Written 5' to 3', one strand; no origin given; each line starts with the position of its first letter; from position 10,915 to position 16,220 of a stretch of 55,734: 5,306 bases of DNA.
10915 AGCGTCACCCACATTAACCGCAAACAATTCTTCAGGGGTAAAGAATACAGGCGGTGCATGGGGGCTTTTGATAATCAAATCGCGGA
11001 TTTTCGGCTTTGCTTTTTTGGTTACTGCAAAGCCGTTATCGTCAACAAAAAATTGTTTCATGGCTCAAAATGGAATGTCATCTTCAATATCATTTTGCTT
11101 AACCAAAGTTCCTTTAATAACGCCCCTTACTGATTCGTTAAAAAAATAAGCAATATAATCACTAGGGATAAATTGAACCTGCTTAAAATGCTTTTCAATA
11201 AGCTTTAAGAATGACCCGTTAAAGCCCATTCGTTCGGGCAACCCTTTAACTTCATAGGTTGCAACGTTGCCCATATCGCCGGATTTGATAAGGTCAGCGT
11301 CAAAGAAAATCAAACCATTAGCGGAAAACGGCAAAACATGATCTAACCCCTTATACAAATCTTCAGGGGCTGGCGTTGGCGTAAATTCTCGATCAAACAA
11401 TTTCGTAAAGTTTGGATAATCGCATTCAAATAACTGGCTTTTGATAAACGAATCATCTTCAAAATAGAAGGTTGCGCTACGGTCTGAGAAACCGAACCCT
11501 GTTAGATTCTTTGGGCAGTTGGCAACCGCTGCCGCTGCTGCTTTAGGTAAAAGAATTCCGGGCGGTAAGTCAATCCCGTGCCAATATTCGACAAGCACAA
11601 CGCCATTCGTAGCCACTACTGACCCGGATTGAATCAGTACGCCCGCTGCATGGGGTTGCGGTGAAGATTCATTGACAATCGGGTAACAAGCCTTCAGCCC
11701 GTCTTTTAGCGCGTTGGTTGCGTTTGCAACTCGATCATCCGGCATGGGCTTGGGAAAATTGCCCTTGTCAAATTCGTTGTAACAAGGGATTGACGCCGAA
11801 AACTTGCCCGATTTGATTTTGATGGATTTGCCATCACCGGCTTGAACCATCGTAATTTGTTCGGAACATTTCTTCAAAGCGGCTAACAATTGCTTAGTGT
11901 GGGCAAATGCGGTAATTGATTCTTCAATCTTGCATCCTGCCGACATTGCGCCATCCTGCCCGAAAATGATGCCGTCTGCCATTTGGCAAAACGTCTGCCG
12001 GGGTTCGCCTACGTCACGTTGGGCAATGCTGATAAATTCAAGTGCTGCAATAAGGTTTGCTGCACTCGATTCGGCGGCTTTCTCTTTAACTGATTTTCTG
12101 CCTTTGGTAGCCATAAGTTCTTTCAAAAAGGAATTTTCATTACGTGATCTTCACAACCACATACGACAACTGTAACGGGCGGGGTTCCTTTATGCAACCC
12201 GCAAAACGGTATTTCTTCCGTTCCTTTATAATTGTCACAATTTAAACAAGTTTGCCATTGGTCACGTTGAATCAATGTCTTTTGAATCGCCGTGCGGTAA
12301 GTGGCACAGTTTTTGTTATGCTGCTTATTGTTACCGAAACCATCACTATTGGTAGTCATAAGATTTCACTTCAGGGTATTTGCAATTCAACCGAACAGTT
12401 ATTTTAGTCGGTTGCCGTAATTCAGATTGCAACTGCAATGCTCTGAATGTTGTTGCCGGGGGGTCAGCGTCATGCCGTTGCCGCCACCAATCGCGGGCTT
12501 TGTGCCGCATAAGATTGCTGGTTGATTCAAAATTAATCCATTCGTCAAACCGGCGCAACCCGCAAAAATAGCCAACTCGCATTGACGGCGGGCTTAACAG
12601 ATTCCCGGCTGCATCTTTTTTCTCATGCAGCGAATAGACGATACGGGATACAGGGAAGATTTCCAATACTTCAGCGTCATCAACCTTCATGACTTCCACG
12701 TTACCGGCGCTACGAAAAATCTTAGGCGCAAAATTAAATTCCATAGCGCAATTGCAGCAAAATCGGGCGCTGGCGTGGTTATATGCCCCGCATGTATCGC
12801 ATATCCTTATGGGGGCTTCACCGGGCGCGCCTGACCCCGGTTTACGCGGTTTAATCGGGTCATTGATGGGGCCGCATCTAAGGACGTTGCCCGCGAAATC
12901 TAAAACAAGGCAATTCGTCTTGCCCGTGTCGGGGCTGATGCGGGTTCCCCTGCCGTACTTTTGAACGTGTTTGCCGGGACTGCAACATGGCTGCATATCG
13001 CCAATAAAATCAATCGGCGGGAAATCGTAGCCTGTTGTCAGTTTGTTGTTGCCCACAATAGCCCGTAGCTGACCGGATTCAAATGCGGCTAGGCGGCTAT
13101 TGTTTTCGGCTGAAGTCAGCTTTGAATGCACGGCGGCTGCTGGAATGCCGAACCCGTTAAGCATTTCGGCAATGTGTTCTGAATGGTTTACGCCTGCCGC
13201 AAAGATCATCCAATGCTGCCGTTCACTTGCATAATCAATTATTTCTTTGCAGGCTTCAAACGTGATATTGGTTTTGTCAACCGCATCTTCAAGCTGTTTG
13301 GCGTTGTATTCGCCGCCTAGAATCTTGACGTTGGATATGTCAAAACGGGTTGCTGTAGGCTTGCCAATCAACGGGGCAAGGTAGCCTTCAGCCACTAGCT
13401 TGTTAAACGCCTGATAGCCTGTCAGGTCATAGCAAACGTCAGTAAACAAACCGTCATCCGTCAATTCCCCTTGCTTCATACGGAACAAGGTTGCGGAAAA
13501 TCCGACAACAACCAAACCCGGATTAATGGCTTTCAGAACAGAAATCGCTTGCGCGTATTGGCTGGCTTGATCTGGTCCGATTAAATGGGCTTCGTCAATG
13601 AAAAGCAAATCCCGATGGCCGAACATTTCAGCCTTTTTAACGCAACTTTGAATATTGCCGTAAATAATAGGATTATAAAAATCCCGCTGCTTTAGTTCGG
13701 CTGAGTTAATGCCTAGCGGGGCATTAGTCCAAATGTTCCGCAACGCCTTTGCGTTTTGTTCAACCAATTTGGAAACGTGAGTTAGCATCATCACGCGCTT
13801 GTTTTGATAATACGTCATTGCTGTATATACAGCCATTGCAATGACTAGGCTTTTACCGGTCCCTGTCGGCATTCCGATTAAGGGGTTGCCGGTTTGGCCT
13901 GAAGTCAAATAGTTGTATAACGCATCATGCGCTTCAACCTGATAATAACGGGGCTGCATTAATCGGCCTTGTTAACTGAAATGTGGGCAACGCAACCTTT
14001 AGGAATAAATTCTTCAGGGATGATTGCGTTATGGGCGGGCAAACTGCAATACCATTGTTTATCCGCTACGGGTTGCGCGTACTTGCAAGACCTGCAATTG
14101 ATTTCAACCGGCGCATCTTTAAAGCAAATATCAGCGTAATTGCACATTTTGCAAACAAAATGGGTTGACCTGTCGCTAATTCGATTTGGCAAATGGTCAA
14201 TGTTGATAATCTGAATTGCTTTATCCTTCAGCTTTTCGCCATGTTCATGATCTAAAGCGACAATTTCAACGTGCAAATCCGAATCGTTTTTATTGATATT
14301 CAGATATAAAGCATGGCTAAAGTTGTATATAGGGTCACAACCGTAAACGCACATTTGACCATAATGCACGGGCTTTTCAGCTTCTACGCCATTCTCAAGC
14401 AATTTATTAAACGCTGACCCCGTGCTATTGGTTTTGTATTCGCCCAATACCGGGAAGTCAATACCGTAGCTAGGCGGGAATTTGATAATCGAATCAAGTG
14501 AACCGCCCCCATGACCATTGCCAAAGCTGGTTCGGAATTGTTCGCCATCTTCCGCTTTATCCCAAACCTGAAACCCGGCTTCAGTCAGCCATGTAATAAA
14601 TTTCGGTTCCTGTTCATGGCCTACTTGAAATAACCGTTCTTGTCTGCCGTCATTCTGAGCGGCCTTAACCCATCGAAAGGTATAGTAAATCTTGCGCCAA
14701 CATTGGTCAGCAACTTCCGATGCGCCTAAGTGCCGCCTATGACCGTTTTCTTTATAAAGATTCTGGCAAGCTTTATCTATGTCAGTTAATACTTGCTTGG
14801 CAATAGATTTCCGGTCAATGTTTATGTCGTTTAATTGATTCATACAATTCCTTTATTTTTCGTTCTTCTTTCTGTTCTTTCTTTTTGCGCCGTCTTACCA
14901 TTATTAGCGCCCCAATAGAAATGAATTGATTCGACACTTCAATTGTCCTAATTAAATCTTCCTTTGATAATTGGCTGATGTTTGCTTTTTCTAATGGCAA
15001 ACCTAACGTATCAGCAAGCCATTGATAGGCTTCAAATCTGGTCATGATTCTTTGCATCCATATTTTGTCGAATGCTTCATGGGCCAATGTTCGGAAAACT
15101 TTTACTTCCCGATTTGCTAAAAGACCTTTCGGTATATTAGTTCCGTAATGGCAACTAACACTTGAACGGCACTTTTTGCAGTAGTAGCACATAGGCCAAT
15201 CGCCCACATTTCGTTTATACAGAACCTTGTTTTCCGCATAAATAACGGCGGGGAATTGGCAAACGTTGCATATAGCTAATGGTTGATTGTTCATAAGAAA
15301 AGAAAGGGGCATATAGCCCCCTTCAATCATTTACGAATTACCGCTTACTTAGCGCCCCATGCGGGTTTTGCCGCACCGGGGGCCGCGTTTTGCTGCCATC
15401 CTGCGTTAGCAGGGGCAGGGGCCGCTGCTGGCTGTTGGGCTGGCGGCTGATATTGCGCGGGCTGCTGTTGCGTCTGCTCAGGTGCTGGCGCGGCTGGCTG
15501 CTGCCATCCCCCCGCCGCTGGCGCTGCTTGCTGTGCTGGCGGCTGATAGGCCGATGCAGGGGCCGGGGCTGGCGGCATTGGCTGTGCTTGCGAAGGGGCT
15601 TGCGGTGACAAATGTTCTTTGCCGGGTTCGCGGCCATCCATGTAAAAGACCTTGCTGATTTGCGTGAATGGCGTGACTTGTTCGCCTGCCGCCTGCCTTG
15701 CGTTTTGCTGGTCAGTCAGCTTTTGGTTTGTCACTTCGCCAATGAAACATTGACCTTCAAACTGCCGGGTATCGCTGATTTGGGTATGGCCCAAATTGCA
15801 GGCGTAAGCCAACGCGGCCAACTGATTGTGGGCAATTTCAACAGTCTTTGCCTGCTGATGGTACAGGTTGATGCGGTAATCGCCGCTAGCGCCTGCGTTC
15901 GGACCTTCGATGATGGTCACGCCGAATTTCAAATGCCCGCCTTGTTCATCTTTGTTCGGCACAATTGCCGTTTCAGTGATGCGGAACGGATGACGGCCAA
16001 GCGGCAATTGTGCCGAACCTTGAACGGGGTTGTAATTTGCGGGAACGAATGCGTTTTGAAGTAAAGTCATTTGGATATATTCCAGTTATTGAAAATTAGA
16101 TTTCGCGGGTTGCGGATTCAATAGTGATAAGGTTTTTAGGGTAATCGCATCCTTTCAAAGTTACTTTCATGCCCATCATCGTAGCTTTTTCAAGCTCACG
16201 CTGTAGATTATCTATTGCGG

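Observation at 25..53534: Dispersed, frame-independent 9-mer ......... (19 exact copies): an uptake-sequence-like or Chi-like genomic word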

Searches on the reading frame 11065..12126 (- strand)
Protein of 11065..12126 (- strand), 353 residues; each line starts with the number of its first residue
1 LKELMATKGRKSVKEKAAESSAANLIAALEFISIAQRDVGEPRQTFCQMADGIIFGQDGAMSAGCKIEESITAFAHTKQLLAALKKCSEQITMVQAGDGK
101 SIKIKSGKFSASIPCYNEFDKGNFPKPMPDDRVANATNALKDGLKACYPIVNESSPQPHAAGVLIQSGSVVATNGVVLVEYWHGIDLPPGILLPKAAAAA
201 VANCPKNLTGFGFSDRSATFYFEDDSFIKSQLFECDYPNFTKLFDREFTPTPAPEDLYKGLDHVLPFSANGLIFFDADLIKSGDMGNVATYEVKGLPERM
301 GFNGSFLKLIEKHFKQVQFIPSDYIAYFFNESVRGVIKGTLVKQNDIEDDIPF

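Call 24: search_protein_families(library=phrogs, proteins=[window:11065-12126:-])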
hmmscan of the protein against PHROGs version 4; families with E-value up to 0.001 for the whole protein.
window:11065-12126:- (353 aa): 1 family
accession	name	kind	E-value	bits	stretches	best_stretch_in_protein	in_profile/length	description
phrog_947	-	DNA, RNA and nucleotide metabolism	1.6e-56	192.9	1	20-337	7-360/368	DNA polymerase processivity factor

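Call 25: search_protein_families(library=pfam, max_evalue=0.01, proteins=[window:11065-12126:-])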
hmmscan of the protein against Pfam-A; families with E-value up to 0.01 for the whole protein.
window:11065-12126:- (353 aa): 0 families

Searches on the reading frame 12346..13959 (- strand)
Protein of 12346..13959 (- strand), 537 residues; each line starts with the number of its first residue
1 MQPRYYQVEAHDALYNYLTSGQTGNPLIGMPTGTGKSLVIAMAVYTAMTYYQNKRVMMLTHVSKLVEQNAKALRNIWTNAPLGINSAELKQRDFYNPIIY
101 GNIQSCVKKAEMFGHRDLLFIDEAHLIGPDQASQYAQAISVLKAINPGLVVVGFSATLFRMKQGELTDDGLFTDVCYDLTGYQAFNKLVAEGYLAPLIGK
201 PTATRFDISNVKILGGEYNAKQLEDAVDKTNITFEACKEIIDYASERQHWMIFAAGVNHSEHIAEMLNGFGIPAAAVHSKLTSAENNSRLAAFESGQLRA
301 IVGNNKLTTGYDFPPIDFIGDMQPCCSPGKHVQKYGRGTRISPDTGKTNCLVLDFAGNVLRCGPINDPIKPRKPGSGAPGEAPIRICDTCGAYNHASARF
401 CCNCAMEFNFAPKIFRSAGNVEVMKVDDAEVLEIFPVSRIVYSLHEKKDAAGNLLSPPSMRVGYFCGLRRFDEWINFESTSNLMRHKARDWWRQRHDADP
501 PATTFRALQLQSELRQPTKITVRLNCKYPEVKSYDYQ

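Call 8: search_protein_families(library=pfam, proteins=[window:12346-13959:-])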
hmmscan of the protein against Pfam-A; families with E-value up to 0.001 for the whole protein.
window:12346-13959:- (537 aa): 4 families
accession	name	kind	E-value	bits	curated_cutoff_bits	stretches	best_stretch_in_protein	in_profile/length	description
PF04851.21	ResIII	-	4.2e-18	66.2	22.5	1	1-159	2-163/164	Type III restriction enzyme, res subunit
PF00270.35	DEAD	-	3.2e-12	47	26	1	24-159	15-161/167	DEAD/DEAH box helicase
PF00271.37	Helicase_C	-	6.4e-10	39.7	23.5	1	235-341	4-109/110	Helicase conserved C-terminal domain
PF18766.7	SWI2_SNF2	-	5e-05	23.5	26.7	1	6-161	1-158/221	SWI2/SNF2 ATPase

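Call 24: search_protein_families(library=phrogs, proteins=[window:12346-13959:-])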
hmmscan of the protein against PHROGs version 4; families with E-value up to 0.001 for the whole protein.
window:12346-13959:- (537 aa): 5 families
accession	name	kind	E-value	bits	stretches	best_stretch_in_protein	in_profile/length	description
phrog_16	-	DNA, RNA and nucleotide metabolism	5.4e-81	274.1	1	1-531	271-755/986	DNA helicase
phrog_16694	-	unknown function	6.1e-12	45.3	2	2-83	274-356/1010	-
phrog_16259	-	DNA, RNA and nucleotide metabolism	1.2e-06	29.1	1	26-127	135-236/330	DNA helicase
phrog_38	-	head and packaging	4.3e-05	23.4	1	9-81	292-364/760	terminase large subunit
phrog_62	-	DNA, RNA and nucleotide metabolism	5.5e-05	21.8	0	1-131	695-824/1881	DNA helicase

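Call 70: search_dna_similar(query=window:12346-13959:-, collection=phages, mode=protein, max_rows=60, rows=spread, max_evalue=1e-30)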
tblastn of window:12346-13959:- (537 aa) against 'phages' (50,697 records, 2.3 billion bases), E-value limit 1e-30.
Records with a match: 519; places in all: 523; records where one place covers at least 80% of the query: 420.
Best place of each record, by identity: <60% 519.
By first word of the organism name: Pseudomonas 97; Escherichia 60; Xanthomonas 54; Salmonella 51; Vibrio 31; Stenotrophomonas 24; Rhizobium 19; Serratia 19; Klebsiella 17; Moraxella 13; and 37 more.
By host as written in the record: - 35; Pseudomonas aeruginosa 33; Escherichia coli 21; Stenotrophomonas maltophilia 16; Serratia marcescens 16; Salmonella enterica subsp. enterica serovar Enteritidis PT1 14; Xanthomonas oryzae pv. oryzae 14; Moraxella catarrhalis 13; and 184 more.
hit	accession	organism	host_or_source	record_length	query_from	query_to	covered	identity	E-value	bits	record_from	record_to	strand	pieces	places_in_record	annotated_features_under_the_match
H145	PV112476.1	Pseudomonas phage LPPA15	Pseudomonas aeruginosa LPA102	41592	4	536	99%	54.6%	0e+0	630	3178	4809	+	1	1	putative DNA repair helicase RadD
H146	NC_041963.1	Rhodobacter phage RcSpartan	Rhodobacter capsulatus YW1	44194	1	536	100%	53.3%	0e+0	597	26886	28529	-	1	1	DNA helicase | Cas4-domain exonuclease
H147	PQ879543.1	Pseudomonas phage vB_PaeS_22043_B8_1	Pseudomonas aeruginosa MH29 (DSM 22043)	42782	3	536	99%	51.8%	0e+0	607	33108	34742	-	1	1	putative HKD family nuclease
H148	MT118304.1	Pseudomonas phage Epa40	Pseudomonas sp.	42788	3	536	99%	51.8%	0e+0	607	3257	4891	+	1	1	hypothetical protein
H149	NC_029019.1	Stenotrophomonas phage vB_SmaS-DLP_2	Stenotrophomonas maltophilia D1585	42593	3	536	99%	51.8%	0e+0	607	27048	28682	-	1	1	dead box helicase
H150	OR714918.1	Pseudomonas phage vB_PaeS_PA16b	Pseudomonas aeruginosa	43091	3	536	99%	51.8%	0e+0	607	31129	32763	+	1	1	DEAD box helicase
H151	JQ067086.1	Pseudomonas phage PaMx10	Pseudomonas aeruginosa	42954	3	536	99%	51.6%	0e+0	606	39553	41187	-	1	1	record has no annotation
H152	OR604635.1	Pseudomonas phage UF_RH9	Pseudomonas aeruginosa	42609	3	536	99%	51.6%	0e+0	605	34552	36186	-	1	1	hypothetical protein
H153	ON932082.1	Xanthomonas phage vB_Xar_IVIA-DoCa8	Xanthomonas arboricola pv. juglandis ...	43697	3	536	99%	51.1%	0e+0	602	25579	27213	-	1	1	putative helicase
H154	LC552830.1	Pseudomonas phage vB_PaeS-Yazdi-M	Pseudomonas aeruginosa Y15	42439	3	536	99%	51.1%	0e+0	600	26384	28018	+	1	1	DNA helicase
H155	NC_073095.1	Xanthomonas phage Pfeifenkraut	Xanthomonas translucens pv. translucens ...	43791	1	536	100%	50.6%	0e+0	570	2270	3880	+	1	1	superfamily II helicase restriction enzyme | hypothetical protein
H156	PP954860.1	Escherichia phage Halfdan_Juelich_variant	Pseudomonas taiwanensis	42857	1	536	100%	48.0%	1e-166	529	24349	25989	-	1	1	DNA helicase | hypothetical protein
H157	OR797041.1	Stenotrophomonas phage vB_SmaS_Bhz54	Stenotrophomonas maltophilia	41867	1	537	100%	47.1%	1e-157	503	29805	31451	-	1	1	putative DNA helicase | hypothetical protein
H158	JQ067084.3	Pseudomonas phage PaMx25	Pseudomonas aeruginosa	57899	1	531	99%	46.9%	9e-160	509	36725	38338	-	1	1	putative helicase | recB: putative RecB exonuclease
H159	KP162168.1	Paracoccus phage vB_PmaS-R3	Paracoccus marcusii JL-65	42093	1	536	100%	46.0%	1e-159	509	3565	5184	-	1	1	superfamily II helicase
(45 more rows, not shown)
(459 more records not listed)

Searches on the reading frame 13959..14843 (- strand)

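Call 24: search_protein_families(library=phrogs, proteins=[window:13959-14843:-])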
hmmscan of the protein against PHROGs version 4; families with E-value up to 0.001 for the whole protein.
window:13959-14843:- (294 aa): 1 family
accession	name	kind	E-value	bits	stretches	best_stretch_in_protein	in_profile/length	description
phrog_1990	-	DNA, RNA and nucleotide metabolism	5.7e-89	299.3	1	12-289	11-283/290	Cas4-domain exonuclease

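Call 25: search_protein_families(library=pfam, max_evalue=0.01, proteins=[window:13959-14843:-])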
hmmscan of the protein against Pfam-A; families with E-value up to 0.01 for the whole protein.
window:13959-14843:- (294 aa): 0 families

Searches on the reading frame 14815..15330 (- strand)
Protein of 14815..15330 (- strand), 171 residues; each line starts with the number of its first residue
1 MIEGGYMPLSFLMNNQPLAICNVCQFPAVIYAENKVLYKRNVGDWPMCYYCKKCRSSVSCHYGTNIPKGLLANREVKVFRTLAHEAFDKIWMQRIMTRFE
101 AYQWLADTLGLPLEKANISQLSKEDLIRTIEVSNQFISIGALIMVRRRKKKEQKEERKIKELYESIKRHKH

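Call 24: search_protein_families(library=phrogs, proteins=[window:14815-15330:-])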
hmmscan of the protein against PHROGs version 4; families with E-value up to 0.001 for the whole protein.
window:14815-15330:- (171 aa): 3 families
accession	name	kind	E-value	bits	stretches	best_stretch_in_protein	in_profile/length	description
phrog_1934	-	unknown function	3e-36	125.5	1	15-136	10-131/144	-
phrog_25081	-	unknown function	4e-09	37.4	1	72-135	2-65/75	-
phrog_30993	-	unknown function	1.2e-07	33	1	75-137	35-98/112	-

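Call 25: search_protein_families(library=pfam, max_evalue=0.01, proteins=[window:14815-15330:-])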
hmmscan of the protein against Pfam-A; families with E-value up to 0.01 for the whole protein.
window:14815-15330:- (171 aa): 1 family
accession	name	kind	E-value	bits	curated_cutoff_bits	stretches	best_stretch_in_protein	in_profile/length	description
PF11672.13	DUF3268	-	1.6e-29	103.2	28.4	1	20-134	4-119/121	zinc-finger-containing domain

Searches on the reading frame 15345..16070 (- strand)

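Call 24: search_protein_families(library=phrogs, proteins=[window:15345-16070:-])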
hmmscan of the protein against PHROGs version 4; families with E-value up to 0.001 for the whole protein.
window:15345-16070:- (241 aa): 3 families
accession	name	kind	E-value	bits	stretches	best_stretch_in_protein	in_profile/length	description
phrog_6015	-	DNA, RNA and nucleotide metabolism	2.9e-40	139.6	1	4-240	3-236/273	single strand DNA binding protein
phrog_13350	-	unknown function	9.2e-18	65.8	1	7-236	8-237/302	-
phrog_2300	-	unknown function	1.2e-15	59.1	1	1-221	26-239/347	-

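Call 25: search_protein_families(library=pfam, max_evalue=0.01, proteins=[window:15345-16070:-])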
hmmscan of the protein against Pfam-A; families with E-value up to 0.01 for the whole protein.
window:15345-16070:- (241 aa): 0 families
